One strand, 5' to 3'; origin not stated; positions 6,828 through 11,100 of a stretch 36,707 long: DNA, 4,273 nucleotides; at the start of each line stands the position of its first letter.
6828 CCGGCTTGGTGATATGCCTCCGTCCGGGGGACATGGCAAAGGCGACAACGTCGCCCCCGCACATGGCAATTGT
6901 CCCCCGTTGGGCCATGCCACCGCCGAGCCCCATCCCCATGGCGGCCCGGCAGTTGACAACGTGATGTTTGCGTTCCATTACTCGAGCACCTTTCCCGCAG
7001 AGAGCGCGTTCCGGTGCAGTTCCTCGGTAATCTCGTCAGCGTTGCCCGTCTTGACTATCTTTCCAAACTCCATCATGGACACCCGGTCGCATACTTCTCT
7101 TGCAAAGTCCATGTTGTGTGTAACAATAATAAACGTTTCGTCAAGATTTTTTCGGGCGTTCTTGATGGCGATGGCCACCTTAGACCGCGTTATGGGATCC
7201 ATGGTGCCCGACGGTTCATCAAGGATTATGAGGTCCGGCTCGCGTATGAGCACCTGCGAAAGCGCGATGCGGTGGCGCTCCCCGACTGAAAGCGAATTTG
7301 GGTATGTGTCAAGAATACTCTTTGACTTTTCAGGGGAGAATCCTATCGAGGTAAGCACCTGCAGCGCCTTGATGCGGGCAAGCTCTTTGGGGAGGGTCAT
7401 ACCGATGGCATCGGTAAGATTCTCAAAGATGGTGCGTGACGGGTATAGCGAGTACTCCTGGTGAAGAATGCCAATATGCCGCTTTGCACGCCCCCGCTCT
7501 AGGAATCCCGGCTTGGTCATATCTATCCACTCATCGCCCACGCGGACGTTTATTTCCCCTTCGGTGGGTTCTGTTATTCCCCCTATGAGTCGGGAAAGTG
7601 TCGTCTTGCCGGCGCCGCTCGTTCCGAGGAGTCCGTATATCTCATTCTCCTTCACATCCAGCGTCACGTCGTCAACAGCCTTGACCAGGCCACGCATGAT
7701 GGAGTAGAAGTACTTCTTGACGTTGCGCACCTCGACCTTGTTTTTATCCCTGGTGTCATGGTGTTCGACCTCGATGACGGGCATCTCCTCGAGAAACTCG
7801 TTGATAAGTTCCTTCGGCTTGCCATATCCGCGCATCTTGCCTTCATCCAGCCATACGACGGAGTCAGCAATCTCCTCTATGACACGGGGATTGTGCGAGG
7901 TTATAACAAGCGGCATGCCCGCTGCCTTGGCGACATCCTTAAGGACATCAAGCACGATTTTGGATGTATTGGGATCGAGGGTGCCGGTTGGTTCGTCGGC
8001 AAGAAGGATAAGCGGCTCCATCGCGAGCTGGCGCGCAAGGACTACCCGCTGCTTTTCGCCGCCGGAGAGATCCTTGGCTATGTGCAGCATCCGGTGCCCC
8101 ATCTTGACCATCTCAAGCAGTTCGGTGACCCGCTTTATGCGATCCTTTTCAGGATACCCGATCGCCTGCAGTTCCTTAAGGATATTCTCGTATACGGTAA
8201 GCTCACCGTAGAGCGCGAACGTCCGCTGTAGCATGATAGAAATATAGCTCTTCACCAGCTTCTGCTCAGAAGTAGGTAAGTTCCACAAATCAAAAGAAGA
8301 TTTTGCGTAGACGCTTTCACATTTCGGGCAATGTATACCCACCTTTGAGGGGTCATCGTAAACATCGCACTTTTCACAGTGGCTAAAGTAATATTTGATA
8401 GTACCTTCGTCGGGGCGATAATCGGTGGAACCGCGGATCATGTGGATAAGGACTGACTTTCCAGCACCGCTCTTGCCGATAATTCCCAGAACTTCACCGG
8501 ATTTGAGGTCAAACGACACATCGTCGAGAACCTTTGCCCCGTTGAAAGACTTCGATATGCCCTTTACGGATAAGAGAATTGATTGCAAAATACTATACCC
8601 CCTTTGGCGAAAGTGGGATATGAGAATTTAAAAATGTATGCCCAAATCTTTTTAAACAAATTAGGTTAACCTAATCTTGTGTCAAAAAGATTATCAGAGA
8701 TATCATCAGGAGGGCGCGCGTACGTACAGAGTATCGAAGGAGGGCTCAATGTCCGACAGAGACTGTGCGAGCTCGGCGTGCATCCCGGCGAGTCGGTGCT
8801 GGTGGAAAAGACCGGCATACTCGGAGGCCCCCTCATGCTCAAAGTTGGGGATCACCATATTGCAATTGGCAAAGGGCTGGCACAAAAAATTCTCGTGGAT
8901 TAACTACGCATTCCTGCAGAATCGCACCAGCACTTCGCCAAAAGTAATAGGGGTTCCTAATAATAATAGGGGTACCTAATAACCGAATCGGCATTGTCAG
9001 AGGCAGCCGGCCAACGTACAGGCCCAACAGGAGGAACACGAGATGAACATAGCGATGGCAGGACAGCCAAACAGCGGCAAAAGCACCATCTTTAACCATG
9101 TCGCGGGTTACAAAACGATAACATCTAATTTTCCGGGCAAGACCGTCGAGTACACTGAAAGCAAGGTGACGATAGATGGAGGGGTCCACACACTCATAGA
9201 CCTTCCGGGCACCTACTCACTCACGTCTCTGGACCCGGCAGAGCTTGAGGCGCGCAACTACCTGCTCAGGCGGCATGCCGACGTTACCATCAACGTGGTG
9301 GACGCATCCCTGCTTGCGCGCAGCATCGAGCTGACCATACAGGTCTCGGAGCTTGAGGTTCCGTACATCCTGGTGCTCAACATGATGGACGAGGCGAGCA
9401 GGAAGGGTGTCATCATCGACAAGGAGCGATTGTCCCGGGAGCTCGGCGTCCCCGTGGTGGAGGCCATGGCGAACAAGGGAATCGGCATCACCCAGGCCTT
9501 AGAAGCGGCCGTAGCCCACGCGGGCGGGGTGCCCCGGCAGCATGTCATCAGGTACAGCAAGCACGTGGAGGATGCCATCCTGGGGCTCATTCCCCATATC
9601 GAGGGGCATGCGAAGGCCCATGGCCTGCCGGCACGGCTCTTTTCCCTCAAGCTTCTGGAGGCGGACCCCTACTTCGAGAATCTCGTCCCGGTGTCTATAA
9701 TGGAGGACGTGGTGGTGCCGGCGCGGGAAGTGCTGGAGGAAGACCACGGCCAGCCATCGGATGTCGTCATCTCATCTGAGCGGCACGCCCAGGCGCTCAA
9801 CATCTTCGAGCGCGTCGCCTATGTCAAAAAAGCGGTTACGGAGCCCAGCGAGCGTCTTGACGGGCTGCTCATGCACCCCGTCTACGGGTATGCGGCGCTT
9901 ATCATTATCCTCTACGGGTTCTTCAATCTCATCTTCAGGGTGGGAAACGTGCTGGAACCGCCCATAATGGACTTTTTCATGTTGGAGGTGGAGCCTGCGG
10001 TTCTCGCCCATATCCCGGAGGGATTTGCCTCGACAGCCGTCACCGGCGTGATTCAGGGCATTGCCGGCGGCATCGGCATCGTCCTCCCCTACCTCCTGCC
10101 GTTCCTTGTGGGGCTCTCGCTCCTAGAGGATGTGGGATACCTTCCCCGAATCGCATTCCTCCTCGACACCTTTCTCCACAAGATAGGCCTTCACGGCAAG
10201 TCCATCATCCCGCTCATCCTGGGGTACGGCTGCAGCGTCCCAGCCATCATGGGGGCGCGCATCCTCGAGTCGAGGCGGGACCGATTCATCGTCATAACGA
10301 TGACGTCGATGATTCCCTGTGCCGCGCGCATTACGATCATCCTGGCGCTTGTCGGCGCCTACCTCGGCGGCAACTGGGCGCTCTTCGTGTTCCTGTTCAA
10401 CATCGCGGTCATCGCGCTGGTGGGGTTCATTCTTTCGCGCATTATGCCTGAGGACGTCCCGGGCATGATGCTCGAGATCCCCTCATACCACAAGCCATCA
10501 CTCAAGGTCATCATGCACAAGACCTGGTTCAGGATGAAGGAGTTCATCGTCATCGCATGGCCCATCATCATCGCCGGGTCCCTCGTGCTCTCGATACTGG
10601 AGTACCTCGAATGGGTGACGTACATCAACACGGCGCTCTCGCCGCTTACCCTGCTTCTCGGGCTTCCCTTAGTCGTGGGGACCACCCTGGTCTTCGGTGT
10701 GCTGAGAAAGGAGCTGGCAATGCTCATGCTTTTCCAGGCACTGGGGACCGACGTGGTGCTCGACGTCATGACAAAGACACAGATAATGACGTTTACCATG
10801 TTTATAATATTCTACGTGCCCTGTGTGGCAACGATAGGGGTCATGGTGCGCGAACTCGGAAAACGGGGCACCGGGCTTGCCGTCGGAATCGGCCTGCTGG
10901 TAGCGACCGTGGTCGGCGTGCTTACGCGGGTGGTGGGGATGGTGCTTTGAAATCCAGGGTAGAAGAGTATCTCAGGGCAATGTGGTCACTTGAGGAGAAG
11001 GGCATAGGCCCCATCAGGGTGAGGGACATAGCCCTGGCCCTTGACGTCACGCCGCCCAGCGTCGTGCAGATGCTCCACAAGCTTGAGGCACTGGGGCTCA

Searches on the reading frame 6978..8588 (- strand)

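Call 55: search_protein_families(library=pfam, proteins=[window:6978-8588:-], max_evalue=0.00001)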
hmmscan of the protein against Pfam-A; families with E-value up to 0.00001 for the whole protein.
window:6978-8588:- (536 aa): 4 families
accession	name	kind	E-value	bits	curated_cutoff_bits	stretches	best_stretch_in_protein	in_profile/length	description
PF00005.33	ABC_tran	-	2.8e-56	190.3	25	2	306-460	2-136/137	ABC transporter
PF02463.25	SMC_N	-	1.3e-07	31.7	40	0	427-503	135-208/220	RecF/RecN/SMC N terminal domain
PF03193.22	RsgA_GTPase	-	2.6e-06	27.8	30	0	19-57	95-132/174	RsgA GTPase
PF13304.12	AAA_21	-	6.3e-06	26.9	27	0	98-237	176-303/304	AAA domain, putative AbiEii toxin, Type IV TA system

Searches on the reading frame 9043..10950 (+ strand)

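Call 55: search_protein_families(library=pfam, proteins=[window:9043-10950:+], max_evalue=0.00001)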
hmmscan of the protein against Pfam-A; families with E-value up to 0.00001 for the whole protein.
window:9043-10950:+ (635 aa): 5 families
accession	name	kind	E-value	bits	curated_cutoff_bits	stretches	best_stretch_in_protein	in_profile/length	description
PF02421.24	FeoB_N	-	3.9e-50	169.8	27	1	2-154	2-154/156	Ferrous iron transport protein B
PF07670.19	Gate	-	1.1e-31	109.8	29.6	2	347-439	4-103/104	Nucleoside recognition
PF01926.29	MMR_HSR1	-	9.7e-18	64.8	21.9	1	3-113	2-112/113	50S ribosome-binding GTPase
PF07664.17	FeoB_C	-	2.7e-12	46.6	26.6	1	447-497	2-54/54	Ferrous iron transport protein B C terminus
PF17910.6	FeoB_Cyto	-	3e-09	37.6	23.4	1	171-257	1-87/90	FeoB cytosolic helical domain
